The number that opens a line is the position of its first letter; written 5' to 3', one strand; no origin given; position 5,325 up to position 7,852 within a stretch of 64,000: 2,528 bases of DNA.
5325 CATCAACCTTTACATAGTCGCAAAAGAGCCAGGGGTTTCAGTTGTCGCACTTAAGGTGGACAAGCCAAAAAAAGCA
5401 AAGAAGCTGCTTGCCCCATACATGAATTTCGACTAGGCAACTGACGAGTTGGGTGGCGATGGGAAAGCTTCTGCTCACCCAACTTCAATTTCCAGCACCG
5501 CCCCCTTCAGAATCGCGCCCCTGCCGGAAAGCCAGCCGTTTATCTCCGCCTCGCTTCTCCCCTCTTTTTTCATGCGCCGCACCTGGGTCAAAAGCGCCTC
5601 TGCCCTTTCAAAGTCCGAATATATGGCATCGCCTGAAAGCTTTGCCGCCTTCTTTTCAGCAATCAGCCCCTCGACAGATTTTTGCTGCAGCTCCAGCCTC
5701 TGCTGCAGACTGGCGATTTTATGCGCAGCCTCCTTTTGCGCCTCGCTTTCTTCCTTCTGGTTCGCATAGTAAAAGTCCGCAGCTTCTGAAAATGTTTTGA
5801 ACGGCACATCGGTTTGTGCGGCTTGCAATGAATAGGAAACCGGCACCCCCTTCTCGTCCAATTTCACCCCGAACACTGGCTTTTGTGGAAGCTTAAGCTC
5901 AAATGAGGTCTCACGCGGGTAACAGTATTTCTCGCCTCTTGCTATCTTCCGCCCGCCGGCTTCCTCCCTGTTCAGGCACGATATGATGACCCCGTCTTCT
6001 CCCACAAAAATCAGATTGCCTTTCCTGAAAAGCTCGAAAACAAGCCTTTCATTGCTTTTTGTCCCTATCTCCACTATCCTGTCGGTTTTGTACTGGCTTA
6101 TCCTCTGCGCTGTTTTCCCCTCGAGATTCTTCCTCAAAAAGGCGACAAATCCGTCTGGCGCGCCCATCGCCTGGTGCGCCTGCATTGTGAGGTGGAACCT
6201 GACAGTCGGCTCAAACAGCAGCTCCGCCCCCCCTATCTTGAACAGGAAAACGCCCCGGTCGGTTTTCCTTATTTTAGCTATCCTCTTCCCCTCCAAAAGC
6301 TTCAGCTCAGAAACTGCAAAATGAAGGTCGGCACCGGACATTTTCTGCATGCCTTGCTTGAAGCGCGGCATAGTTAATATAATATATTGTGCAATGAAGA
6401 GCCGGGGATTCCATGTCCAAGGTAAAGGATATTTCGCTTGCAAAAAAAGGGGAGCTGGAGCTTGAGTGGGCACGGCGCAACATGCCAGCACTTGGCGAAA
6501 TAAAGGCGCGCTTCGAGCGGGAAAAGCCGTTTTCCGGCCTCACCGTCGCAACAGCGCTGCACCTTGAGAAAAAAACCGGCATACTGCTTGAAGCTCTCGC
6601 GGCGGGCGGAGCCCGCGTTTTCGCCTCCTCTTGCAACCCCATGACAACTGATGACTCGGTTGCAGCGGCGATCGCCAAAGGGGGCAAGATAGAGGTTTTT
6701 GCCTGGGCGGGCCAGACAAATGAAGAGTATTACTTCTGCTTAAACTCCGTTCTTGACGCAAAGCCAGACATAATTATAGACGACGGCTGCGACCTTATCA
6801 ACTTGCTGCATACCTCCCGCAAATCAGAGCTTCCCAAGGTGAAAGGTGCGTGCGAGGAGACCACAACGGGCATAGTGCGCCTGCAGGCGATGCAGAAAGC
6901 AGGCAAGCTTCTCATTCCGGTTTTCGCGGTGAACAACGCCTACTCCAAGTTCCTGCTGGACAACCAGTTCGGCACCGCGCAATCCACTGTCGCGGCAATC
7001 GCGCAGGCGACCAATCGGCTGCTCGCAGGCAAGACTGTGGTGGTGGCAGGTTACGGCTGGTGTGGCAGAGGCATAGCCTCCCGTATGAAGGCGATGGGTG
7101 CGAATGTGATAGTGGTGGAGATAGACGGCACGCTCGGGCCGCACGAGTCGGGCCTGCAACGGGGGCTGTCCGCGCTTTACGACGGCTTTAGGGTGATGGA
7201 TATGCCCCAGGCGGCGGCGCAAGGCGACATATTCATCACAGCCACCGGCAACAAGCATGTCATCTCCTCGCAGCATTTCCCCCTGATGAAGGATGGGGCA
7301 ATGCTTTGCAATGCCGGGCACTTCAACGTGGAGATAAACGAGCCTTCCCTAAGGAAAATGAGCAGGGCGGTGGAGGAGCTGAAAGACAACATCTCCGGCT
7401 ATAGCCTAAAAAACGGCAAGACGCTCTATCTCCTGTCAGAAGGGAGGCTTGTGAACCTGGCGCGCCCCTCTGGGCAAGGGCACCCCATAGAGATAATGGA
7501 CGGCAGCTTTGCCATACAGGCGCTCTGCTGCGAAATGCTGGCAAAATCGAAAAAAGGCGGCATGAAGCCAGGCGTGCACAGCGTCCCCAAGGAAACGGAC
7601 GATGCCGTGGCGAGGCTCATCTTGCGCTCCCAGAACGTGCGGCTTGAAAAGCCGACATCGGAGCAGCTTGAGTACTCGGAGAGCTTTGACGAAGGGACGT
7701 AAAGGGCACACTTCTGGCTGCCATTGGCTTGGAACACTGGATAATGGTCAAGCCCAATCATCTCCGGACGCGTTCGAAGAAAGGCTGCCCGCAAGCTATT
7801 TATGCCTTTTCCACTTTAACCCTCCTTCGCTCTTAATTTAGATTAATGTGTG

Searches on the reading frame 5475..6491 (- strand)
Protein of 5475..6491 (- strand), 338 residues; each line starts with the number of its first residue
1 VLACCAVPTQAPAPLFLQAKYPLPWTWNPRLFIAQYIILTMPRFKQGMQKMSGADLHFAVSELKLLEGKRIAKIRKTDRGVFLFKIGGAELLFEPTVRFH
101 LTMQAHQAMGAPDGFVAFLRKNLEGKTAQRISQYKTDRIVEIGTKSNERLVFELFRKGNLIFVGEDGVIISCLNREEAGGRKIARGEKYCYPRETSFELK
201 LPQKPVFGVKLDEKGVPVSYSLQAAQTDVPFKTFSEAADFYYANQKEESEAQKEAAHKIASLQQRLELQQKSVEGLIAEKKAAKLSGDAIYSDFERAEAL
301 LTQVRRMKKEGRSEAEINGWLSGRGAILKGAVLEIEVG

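Call 70: search_protein_families(library=pfam, proteins=[window:5475-6491:-], max_evalue=0.001)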
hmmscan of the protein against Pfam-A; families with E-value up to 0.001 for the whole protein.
window:5475-6491:- (338 aa): 1 family
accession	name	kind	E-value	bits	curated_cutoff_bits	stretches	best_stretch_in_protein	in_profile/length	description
PF05833.16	NFACT_N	-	1.3e-26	93.8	31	2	53-194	2-164/456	NFACT N-terminal and middle domains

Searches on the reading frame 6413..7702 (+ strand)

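Call 70: search_protein_families(library=pfam, proteins=[window:6413-7702:+], max_evalue=0.001)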
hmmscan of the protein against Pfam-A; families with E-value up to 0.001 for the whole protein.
window:6413-7702:+ (429 aa): 4 families
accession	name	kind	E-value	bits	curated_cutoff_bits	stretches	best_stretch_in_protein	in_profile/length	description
PF05221.23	AdoHcyase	-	1.7e-55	188.7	25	2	3-138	3-142/299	S-adenosyl-L-homocysteine hydrolase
PF00670.27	AdoHcyase_NAD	-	5.6e-43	147.3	27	1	184-351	1-159/162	S-adenosyl-L-homocysteine hydrolase, NAD binding domain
PF02826.25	2-Hacid_dh_C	-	3.1e-09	36.9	25.1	1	199-303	29-128/178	D-isomer specific 2-hydroxyacid dehydrogenase, NAD binding domain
PF07991.19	KARI_N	-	1.4e-07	31.7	20.6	1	204-309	2-102/165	Acetohydroxy acid isomeroreductase, NADPH-binding domain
